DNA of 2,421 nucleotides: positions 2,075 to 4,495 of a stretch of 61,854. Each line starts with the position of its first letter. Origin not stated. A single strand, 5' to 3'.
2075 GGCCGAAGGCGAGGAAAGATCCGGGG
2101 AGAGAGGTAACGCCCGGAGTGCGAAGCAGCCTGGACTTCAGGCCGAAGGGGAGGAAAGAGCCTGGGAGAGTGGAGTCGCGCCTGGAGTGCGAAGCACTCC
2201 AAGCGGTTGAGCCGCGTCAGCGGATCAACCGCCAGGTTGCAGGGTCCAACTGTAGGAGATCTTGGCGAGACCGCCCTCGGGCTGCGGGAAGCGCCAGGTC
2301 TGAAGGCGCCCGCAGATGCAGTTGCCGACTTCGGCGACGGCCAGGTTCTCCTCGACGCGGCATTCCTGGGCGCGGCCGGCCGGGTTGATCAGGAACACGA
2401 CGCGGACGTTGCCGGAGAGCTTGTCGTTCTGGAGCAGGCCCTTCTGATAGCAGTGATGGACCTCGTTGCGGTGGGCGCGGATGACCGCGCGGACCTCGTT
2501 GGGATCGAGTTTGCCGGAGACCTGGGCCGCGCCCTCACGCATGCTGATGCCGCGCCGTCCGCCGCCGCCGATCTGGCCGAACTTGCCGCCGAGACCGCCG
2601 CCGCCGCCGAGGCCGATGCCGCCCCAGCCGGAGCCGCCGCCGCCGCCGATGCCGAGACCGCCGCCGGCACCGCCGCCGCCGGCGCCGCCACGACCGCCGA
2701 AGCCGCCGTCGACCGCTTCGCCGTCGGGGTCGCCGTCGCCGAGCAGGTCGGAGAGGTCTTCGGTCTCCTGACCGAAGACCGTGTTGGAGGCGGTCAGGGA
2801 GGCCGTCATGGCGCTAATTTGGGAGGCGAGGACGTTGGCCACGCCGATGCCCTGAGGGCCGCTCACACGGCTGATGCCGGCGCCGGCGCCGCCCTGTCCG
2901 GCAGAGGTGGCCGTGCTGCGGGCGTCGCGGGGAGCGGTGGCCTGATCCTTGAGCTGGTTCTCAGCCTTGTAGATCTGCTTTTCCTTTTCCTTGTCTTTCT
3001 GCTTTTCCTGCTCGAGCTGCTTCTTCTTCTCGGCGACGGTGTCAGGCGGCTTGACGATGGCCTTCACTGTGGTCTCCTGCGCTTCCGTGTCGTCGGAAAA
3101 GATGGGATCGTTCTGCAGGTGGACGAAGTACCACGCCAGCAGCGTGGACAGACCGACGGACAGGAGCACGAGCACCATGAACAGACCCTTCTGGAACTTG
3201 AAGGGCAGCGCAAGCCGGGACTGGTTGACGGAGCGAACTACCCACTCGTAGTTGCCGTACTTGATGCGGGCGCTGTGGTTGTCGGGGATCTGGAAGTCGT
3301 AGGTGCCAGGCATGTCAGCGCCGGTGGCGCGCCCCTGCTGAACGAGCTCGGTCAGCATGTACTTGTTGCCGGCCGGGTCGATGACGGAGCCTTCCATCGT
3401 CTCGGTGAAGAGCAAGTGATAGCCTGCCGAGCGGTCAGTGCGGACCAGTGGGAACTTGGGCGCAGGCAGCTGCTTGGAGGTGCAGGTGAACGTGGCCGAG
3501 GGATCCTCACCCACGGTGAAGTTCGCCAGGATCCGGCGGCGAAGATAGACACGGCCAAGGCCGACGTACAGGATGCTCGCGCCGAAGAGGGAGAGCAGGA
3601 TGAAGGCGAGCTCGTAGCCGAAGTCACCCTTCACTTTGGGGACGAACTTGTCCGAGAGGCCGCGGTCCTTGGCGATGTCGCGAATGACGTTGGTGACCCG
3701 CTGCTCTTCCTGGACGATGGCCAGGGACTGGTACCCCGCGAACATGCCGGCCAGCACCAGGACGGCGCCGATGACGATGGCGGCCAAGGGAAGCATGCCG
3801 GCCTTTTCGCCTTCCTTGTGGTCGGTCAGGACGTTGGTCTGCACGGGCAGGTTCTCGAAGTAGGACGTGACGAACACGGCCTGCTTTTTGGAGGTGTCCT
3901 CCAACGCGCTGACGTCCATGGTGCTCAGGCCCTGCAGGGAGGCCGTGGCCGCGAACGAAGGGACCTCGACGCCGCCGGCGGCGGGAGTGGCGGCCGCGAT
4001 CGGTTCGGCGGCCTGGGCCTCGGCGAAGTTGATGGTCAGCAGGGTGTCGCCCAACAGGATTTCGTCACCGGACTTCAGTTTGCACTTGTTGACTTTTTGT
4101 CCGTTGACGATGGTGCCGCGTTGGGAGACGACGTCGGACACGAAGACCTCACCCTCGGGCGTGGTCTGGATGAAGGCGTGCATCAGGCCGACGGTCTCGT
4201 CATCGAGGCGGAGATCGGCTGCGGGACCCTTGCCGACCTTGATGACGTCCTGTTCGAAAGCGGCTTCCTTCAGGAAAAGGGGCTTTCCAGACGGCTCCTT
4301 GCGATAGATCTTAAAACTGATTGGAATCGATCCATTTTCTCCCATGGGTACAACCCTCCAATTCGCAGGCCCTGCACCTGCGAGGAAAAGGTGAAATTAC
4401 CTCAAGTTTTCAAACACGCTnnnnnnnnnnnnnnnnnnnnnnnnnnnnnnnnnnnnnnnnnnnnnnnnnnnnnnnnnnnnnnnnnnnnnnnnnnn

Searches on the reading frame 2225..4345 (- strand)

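Call 43: search_protein_families(library=pfam, proteins=[window:2225-4345:-], max_evalue=0.0001)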
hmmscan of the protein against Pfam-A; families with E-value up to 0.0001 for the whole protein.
window:2225-4345:- (706 aa): 2 families
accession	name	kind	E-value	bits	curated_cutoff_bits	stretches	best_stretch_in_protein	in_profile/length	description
PF00498.31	FHA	-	2.4e-12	47.6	20.7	1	36-99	2-67/67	FHA domain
PF16697.10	Yop-YscD_cpl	-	5.3e-10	39.9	33.2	1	28-106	12-91/94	Inner membrane component of T3SS, cytoplasmic domain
